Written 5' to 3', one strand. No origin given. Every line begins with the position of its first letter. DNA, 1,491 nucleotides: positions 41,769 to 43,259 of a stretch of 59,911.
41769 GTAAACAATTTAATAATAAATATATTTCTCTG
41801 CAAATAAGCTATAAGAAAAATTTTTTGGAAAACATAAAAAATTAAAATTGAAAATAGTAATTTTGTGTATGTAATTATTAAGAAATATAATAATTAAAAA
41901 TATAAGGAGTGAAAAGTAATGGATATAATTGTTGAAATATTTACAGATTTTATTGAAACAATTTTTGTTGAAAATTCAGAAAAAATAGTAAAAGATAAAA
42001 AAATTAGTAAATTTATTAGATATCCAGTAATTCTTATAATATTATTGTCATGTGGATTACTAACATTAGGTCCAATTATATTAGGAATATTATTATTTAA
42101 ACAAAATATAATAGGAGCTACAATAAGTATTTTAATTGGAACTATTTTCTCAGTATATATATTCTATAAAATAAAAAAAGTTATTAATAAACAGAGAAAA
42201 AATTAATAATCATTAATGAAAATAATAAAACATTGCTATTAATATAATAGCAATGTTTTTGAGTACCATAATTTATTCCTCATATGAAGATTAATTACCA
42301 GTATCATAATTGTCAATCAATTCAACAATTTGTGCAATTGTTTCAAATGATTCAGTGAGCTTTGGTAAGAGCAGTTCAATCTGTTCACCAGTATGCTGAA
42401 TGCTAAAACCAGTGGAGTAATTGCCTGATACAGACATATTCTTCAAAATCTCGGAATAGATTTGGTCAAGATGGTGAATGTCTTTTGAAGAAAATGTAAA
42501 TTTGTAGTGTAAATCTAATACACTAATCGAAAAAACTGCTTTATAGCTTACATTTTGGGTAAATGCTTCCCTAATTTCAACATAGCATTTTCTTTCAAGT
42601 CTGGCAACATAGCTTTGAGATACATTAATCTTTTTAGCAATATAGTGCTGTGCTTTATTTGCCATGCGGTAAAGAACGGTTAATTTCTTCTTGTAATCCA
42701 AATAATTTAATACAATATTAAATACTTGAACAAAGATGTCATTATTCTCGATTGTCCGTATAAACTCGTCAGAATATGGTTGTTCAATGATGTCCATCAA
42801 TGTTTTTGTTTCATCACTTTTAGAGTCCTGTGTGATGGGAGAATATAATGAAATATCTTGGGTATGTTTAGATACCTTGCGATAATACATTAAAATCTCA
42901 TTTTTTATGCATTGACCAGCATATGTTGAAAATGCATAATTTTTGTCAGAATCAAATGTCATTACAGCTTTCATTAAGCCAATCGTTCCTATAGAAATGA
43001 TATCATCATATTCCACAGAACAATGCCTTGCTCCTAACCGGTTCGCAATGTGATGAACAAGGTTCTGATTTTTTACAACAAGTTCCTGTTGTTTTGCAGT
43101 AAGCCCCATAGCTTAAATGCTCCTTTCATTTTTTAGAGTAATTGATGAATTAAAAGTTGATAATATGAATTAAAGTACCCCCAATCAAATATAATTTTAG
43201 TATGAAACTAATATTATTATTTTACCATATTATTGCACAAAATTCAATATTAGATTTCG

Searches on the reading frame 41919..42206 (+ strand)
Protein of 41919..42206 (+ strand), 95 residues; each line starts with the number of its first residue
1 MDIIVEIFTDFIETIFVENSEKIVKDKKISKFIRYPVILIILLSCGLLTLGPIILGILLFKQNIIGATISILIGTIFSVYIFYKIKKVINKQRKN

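Call 5: search_protein_families(library=pfam, proteins=[window:41919-42206:+], max_evalue=0.1)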
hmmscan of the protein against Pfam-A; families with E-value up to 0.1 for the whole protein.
window:41919-42206:+ (95 aa): 3 families
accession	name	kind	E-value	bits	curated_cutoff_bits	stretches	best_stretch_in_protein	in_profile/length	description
PF03083.21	MtN3_slv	-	0.016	15.7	23.7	1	21-80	23-82/87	Sugar efflux transporter for intercellular exchange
PF16166.10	TIC20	-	0.016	15.5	28.6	1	21-82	98-157/181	Chloroplast import apparatus Tic20-like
PF07291.16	MauE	-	0.02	15.6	27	1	38-86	43-92/128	Methylamine utilisation protein MauE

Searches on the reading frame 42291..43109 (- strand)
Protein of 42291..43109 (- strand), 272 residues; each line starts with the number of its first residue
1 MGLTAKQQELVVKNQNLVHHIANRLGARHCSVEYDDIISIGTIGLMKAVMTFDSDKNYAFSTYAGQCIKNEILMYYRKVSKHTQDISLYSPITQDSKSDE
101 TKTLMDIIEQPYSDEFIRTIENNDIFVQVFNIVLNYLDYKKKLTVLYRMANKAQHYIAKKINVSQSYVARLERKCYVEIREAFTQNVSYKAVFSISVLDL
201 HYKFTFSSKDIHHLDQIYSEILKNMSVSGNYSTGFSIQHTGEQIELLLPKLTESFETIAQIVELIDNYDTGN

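Call 5: search_protein_families(library=pfam, proteins=[window:42291-43109:-], max_evalue=0.1)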
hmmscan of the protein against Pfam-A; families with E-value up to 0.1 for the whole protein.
window:42291-43109:- (272 aa): 4 families
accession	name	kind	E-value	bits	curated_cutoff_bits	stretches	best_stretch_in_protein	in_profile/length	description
PF04542.20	Sigma70_r2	-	3.4e-16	59.2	24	1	10-80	1-69/71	Sigma-70 region 2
PF01381.28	HTH_3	-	0.0043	17.5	23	1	151-174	9-32/55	Helix-turn-helix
PF25058.1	ARM_TT21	-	0.016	15.6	27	1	97-177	72-149/155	Tetratricopeptide repeat protein 21 ARM repeat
PF07801.16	DUF1647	-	0.053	13.7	25.7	1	117-182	53-118/141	Protein of unknown function (DUF1647)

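Call 9: search_protein_families(library=ncbifam, proteins=[window:42291-43109:-], max_evalue=0.1)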
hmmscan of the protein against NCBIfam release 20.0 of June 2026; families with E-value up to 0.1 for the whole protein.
window:42291-43109:- (272 aa): 59 families (the best 25 are shown)
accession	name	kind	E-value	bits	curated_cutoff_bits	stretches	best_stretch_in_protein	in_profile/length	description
NF004471.0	PRK05803.1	subfamily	3.2e-37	128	252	1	7-186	52-231/235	RNA polymerase sporulation sigma factor SigK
TIGR02846.1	spore_sigmaK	equivalog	1.3e-34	119.7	298.65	1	7-180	50-223/227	RNA polymerase sporulation sigma factor SigK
NF006158.0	PRK08301.1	equivalog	2.5e-32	112.2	339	1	7-184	61-238/241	RNA polymerase sporulation sigma factor SigE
TIGR02835.1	spore_sigmaE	equivalog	7.1e-29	100.9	348.6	1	6-182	53-229/234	RNA polymerase sporulation sigma factor SigE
TIGR02980.1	SigBFG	subfamily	1.2e-22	80.7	234.35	2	6-78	4-74/227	SigB/SigF/SigG family RNA polymerase sigma factor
TIGR02937.1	sigma70-ECF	superfamily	4.2e-22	78.5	42.9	1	8-182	4-164/165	sigma-70 family RNA polymerase sigma factor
TIGR02885.1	spore_sigF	equivalog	3.6e-19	69.5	321.45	2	7-77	13-81/231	RNA polymerase sporulation sigma factor SigF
NF004052.0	PRK05572.1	subfamily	4.9e-19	68.8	311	2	7-77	34-102/252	SigF/SigG family RNA polymerase sporulation sigma factor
NF004935.0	PRK06288.1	equivalog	2e-16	60.4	343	2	8-79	36-108/270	RNA polymerase sigma factor WhiG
NF006071.0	PRK08215.1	equivalog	5.4e-16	59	372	2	5-78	37-108/258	RNA polymerase sporulation sigma factor SigG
NF005644.0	PRK07408.1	subfamily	1.2e-15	57.9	261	1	8-81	30-102/258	RNA polymerase sigma factor SigF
NF005413.0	PRK06986.1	subfamily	3.2e-15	56.6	201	1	5-78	13-87/241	RNA polymerase sigma factor FliA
TIGR02850.1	spore_sigG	equivalog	9.9e-15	54.7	457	2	5-78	34-105/254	RNA polymerase sporulation sigma factor SigG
TIGR02479.1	FliA_WhiG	subfamily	1.6e-14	54.2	189.6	1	11-80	2-72/224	FliA/WhiG family RNA polymerase sigma factor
TIGR02393.1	RpoD_Cterm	equivalog_domain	5.5e-13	49.1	354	1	7-72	2-65/238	RNA polymerase sigma factor RpoD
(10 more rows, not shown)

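Call 62: search_protein_families(library=padloc, proteins=[window:42291-43109:-], max_evalue=0.001)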
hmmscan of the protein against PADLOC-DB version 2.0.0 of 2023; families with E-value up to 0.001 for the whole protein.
window:42291-43109:- (272 aa): 1 family
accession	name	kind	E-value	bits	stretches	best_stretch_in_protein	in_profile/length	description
PDLC02203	MzaA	-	1.3e-07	28.3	1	9-73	433-495/683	-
